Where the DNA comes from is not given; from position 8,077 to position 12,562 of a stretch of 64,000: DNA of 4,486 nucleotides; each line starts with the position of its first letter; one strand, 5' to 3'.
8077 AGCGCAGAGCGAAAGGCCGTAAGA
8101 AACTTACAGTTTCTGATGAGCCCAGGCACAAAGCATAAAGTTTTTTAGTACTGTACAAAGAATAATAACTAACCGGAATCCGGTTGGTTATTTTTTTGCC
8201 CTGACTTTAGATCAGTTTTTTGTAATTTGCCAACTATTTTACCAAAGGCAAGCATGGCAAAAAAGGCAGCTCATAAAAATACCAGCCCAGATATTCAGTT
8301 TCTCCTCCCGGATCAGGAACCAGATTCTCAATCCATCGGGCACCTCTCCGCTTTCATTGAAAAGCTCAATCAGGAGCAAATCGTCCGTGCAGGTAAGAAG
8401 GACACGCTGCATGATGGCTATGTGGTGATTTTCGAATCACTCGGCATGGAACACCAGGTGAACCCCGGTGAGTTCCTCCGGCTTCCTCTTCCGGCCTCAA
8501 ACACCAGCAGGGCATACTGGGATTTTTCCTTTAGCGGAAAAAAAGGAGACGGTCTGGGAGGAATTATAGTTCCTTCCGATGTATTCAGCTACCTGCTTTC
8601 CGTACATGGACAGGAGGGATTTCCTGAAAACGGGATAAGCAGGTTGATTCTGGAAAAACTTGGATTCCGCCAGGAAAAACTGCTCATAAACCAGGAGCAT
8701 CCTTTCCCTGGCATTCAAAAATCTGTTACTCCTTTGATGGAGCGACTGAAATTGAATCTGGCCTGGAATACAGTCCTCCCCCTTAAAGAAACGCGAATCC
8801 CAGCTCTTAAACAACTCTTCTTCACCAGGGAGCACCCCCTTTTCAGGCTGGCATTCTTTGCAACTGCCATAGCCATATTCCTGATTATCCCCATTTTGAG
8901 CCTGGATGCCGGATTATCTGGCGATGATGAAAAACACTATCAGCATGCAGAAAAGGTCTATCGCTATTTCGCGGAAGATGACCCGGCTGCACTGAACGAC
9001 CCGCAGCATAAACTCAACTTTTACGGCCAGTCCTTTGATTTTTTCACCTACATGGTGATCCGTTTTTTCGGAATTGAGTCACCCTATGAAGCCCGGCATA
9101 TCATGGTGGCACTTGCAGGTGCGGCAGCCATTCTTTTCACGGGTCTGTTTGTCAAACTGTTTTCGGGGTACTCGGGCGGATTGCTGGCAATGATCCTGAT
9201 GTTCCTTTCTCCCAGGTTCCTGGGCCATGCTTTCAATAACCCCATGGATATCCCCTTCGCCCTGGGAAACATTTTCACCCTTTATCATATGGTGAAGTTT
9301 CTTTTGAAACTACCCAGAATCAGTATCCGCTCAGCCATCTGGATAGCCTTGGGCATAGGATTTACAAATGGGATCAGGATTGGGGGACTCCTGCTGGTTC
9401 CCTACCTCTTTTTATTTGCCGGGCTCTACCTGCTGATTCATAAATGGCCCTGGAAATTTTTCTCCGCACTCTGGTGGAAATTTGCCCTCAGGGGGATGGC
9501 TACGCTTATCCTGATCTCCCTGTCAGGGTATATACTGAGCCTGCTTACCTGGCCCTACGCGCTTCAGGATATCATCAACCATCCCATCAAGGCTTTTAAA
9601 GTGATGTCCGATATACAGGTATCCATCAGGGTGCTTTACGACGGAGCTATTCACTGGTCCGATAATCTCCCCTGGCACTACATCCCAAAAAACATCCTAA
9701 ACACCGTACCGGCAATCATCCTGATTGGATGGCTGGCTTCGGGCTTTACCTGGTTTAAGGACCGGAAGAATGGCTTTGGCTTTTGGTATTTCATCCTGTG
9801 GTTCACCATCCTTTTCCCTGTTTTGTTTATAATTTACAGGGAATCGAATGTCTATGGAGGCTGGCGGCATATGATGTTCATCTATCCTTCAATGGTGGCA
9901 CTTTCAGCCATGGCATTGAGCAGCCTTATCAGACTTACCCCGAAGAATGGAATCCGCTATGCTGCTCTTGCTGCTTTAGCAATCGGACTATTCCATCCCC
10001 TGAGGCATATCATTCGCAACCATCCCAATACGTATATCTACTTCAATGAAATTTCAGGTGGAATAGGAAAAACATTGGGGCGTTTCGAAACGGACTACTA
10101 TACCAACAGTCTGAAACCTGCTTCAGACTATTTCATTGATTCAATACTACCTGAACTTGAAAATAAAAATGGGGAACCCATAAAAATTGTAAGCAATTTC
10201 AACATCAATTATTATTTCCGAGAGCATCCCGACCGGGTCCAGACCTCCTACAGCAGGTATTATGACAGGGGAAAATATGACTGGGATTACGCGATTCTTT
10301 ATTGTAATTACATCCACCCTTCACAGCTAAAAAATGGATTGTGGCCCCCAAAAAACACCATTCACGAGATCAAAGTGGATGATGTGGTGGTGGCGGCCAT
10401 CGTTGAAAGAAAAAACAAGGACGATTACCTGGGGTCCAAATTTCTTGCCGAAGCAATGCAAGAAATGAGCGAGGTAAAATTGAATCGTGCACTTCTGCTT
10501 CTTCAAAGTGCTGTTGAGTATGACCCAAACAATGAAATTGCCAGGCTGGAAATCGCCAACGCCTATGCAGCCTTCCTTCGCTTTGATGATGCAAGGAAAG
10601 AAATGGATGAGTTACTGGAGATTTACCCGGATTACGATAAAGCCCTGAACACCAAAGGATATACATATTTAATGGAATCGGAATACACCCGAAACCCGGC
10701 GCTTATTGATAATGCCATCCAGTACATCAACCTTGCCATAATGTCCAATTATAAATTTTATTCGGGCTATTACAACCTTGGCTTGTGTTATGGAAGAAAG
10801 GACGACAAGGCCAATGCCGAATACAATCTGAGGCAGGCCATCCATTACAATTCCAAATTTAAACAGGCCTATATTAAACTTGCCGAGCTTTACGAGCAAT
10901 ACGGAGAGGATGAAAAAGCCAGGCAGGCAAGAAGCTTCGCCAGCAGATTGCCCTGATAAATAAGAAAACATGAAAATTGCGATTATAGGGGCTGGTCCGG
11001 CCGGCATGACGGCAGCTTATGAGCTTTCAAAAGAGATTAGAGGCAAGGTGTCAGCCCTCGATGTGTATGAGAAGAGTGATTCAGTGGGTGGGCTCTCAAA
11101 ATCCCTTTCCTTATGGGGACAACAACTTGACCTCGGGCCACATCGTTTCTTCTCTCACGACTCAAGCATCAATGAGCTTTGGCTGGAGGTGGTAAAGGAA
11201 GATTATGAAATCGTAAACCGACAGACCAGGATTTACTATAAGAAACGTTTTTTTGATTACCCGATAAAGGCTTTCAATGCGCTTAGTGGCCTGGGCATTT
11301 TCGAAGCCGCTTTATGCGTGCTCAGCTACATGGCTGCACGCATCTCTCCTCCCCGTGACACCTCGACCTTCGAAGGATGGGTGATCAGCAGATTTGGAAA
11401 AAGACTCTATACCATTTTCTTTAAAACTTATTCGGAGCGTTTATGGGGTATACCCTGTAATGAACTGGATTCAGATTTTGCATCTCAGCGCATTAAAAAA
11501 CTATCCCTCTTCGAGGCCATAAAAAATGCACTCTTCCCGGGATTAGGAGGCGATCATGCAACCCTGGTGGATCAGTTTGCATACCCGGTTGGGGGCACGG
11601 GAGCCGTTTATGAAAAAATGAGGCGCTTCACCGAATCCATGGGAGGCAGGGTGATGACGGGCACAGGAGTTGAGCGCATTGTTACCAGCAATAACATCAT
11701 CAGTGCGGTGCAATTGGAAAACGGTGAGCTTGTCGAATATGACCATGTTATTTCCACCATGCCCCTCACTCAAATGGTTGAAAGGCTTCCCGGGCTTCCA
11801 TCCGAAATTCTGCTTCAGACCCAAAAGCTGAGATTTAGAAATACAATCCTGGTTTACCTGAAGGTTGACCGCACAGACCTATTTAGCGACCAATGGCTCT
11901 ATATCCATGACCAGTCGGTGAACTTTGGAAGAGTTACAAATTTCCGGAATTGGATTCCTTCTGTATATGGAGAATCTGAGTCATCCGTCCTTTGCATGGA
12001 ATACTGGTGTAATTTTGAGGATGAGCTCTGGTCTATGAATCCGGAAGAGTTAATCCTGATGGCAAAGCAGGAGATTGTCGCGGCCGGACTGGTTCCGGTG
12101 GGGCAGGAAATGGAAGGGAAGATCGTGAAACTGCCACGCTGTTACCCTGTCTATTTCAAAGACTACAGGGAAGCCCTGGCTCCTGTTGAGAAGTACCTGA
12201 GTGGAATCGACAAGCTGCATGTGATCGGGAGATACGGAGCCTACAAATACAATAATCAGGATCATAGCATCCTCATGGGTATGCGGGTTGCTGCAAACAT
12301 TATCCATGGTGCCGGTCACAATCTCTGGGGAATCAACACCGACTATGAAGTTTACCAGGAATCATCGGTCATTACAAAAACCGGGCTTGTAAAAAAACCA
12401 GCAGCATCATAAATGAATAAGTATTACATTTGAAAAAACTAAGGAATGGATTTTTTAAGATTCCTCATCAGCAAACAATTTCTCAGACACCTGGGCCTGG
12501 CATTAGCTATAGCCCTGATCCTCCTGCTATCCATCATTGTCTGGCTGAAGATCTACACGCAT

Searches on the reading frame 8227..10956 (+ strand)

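Call 55: search_protein_families(library=pfam, proteins=[window:8227-10956:+], max_evalue=0.001)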
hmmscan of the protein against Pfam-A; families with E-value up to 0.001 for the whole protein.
window:8227-10956:+ (909 aa): 4 families
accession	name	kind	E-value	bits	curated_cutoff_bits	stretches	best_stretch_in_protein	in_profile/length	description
PF14559.12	TPR_19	-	4.6e-09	36.9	25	1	751-802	6-57/68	Tetratricopeptide repeat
PF13431.12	TPR_17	-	4.6e-06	26.9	24.4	0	794-820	3-29/34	Tetratricopeptide repeat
PF13432.12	TPR_16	-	0.00036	21.4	32.7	0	752-803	13-64/65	Tetratricopeptide repeat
PF13428.12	TPR_14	-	0.00054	20.8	23.5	0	772-807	3-38/44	Tetratricopeptide repeat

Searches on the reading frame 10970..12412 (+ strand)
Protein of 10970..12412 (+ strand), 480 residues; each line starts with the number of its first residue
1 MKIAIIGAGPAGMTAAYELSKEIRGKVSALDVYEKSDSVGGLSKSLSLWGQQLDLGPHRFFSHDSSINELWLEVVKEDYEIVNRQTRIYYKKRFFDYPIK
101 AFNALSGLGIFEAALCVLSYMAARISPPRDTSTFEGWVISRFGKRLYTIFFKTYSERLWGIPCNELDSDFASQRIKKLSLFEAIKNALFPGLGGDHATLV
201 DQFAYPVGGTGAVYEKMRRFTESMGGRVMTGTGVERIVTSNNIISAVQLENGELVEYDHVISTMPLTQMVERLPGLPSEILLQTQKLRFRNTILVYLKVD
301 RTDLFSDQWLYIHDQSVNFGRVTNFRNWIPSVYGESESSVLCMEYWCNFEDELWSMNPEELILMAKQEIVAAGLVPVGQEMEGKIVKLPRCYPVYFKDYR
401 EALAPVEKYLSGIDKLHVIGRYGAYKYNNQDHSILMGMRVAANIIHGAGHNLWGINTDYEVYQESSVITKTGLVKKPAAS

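Call 55: search_protein_families(library=pfam, proteins=[window:10970-12412:+], max_evalue=0.001)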
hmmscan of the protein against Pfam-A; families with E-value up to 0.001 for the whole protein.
window:10970-12412:+ (480 aa): 6 families
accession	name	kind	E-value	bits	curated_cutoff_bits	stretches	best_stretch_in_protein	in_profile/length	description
PF01593.30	Amino_oxidase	-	1.9e-17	64.2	19.8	1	11-348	2-339/443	Flavin containing amine oxidoreductase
PF13450.12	NAD_binding_8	-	7.8e-13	48.9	21.9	1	5-68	1-62/68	NAD(P)-binding Rossmann-like domain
PF01266.30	DAO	-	1.7e-07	31.5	27.9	1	2-85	1-86/353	FAD dependent oxidoreductase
PF07992.20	Pyr_redox_2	-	2e-06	27.9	26.1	0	1-31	1-30/291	Pyridine nucleotide-disulphide oxidoreductase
PF03275.19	GLF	-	1.1e-05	25.6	26.3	0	284-351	98-162/203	UDP-galactopyranose mutase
PF01946.23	Thi4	-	0.00051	19.8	26.2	0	2-41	19-55/235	Thi4 family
